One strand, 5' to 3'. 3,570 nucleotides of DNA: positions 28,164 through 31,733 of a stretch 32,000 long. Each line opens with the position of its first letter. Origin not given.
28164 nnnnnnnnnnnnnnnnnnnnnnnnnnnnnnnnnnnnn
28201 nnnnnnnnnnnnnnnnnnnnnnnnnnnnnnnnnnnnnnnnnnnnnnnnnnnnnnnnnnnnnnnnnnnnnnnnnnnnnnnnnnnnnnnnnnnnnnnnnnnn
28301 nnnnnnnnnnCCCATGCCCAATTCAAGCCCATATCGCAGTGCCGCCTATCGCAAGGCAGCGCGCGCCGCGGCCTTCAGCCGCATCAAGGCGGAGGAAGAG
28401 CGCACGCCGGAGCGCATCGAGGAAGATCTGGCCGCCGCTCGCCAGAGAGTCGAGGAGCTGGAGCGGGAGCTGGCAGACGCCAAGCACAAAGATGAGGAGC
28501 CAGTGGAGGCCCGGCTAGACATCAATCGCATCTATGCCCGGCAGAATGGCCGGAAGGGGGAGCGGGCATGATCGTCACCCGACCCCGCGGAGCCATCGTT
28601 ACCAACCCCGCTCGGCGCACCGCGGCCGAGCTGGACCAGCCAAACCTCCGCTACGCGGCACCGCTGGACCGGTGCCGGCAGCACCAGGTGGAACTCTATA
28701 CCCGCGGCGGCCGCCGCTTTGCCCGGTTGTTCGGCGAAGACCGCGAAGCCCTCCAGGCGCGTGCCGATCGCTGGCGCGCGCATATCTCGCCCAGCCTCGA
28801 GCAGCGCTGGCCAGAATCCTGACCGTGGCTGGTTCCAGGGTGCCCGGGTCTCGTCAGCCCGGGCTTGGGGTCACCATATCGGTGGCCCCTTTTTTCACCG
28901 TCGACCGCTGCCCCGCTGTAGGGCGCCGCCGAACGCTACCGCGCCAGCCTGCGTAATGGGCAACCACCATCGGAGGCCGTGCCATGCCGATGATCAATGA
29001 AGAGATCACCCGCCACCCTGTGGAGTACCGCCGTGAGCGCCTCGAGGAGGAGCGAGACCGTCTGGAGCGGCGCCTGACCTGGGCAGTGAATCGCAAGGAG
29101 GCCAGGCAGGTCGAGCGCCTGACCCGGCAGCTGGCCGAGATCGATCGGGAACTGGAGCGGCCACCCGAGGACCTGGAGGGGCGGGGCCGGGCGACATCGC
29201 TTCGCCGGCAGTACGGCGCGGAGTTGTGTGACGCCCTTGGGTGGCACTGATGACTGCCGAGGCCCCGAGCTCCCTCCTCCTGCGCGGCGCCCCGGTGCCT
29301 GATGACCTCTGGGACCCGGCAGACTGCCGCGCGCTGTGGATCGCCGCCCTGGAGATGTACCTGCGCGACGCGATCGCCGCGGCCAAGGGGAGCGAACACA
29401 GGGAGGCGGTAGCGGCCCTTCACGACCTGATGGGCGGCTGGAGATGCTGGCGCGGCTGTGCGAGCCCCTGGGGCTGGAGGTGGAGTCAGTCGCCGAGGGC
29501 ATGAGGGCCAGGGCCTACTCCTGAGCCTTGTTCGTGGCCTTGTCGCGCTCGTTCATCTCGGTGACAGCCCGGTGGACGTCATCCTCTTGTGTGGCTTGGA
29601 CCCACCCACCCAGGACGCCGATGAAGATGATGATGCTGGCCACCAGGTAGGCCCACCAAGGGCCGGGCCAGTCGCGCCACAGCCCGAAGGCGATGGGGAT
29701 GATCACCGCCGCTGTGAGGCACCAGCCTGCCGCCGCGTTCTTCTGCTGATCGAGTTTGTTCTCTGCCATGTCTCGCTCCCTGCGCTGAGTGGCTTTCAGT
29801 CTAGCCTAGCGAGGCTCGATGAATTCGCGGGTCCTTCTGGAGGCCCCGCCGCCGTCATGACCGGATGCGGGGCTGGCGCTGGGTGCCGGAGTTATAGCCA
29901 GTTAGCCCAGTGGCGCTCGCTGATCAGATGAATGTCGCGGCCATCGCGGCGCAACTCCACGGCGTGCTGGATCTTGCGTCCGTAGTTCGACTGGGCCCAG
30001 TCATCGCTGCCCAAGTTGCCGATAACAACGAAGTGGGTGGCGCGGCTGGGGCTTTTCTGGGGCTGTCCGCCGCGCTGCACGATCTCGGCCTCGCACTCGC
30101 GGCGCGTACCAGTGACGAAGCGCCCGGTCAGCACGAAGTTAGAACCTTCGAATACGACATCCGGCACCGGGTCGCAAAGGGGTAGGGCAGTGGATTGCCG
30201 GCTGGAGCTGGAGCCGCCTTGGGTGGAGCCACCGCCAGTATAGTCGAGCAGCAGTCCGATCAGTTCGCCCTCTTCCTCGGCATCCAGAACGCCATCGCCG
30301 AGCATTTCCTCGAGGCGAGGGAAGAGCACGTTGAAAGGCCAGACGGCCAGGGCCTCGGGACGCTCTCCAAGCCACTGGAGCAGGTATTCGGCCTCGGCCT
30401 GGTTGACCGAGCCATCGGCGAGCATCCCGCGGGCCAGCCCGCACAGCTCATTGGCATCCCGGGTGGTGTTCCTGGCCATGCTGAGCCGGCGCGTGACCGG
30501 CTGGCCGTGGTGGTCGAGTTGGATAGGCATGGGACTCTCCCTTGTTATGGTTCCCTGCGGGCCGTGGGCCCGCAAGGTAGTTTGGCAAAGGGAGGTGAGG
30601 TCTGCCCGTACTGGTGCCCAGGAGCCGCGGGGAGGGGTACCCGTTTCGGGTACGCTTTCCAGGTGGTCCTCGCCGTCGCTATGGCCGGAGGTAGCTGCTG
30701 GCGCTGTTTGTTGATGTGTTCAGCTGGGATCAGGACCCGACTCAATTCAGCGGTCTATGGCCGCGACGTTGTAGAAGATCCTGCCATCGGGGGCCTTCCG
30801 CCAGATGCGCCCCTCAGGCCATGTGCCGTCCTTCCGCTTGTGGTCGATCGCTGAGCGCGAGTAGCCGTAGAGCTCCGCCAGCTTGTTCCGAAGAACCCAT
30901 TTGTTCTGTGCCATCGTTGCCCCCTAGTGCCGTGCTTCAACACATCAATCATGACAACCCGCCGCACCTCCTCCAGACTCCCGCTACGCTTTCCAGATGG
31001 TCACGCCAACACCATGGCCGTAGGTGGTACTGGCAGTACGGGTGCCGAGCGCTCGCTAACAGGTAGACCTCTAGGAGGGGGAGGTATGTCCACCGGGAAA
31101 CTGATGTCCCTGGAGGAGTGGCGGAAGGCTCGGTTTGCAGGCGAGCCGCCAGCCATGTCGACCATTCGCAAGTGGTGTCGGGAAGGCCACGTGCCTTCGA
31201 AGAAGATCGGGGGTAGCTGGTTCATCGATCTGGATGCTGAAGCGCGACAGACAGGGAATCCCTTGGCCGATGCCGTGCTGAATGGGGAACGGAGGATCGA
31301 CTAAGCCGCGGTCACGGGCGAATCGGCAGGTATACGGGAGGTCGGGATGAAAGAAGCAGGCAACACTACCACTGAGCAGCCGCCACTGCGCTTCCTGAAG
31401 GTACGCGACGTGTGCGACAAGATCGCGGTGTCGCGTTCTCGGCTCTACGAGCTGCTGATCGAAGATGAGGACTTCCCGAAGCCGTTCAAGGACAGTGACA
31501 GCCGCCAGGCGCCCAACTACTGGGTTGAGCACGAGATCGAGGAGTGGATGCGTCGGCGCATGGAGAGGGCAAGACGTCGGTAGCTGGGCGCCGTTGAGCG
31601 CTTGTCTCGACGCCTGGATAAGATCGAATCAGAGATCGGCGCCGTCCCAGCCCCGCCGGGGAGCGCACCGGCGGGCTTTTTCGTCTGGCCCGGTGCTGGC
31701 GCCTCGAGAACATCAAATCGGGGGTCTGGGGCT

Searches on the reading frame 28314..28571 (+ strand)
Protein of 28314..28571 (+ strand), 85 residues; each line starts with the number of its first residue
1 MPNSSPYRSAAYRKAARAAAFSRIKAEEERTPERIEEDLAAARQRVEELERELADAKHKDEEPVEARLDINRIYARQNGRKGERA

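Call 6: search_protein_families(library=pfam, proteins=[window:28314-28571:+], max_evalue=0.01)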
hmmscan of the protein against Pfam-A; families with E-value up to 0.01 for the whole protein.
window:28314-28571:+ (85 aa): 3 families
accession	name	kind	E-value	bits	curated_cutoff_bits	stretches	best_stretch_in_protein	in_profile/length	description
PF04508.17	Pox_A_type_inc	-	0.00071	19.7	21.4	1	43-58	7-22/23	Viral A-type inclusion protein repeat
PF09486.15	HrpB7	-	0.0017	19.3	29.7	1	17-65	2-50/157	Bacterial type III secretion protein (HrpB7)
PF04902.17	Nab1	-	0.0044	17.9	25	1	23-77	10-63/179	Conserved region in Nab1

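Call 20: search_protein_families(library=phrogs, proteins=[window:28314-28571:+], max_evalue=0.001)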
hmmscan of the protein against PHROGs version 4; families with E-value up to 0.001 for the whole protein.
window:28314-28571:+ (85 aa): 0 families

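Call 83: search_protein_families(library=ncbifam, proteins=[window:28314-28571:+], max_evalue=0.01)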
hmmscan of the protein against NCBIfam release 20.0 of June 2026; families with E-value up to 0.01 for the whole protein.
window:28314-28571:+ (85 aa): 0 families

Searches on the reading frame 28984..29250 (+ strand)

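Call 6: search_protein_families(library=pfam, proteins=[window:28984-29250:+], max_evalue=0.01)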
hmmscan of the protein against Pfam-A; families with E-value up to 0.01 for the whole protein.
window:28984-29250:+ (88 aa): 1 family
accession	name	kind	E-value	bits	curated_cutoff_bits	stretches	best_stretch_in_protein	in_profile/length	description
PF10545.15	MADF_DNA_bdg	-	0.0049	17.6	22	0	29-81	8-60/84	Alcohol dehydrogenase transcription factor Myb/SANT-like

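Call 20: search_protein_families(library=phrogs, proteins=[window:28984-29250:+], max_evalue=0.001)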
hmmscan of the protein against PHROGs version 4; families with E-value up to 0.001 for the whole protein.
window:28984-29250:+ (88 aa): 1 family
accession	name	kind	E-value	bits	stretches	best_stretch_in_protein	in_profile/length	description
phrog_3550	-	unknown function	0.00055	21.2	1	14-66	8-57/79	-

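Call 83: search_protein_families(library=ncbifam, proteins=[window:28984-29250:+], max_evalue=0.01)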
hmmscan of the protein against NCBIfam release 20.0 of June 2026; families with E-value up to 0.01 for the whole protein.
window:28984-29250:+ (88 aa): 0 families

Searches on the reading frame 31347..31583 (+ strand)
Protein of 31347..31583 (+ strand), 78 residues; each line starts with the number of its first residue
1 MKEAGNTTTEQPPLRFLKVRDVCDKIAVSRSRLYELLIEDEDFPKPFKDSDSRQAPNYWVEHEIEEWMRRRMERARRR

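Call 6: search_protein_families(library=pfam, proteins=[window:31347-31583:+], max_evalue=0.01)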
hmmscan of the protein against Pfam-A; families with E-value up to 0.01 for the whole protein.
window:31347-31583:+ (78 aa): 1 family
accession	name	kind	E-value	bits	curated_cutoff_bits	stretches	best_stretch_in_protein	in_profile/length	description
PF05930.18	Phage_AlpA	-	2.1e-09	37.5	21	1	15-68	2-51/51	Prophage CP4-57 regulatory protein (AlpA)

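Call 20: search_protein_families(library=phrogs, proteins=[window:31347-31583:+], max_evalue=0.001)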
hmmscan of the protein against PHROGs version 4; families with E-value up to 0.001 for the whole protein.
window:31347-31583:+ (78 aa): 5 families
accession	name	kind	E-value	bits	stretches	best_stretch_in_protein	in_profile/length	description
phrog_66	-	integration and excision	7.5e-07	30.1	1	5-76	82-148/412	excisionase and transcriptional regulator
phrog_2790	-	integration and excision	3.8e-05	24.6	1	15-71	27-79/100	excisionase and transcriptional regulator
phrog_5914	-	integration and excision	7.9e-05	24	1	14-78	8-73/94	excisionase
phrog_1553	-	integration and excision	0.0001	22.8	1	19-69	7-60/65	excisionase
phrog_4996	-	unknown function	0.00013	22.9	1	17-74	36-96/99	-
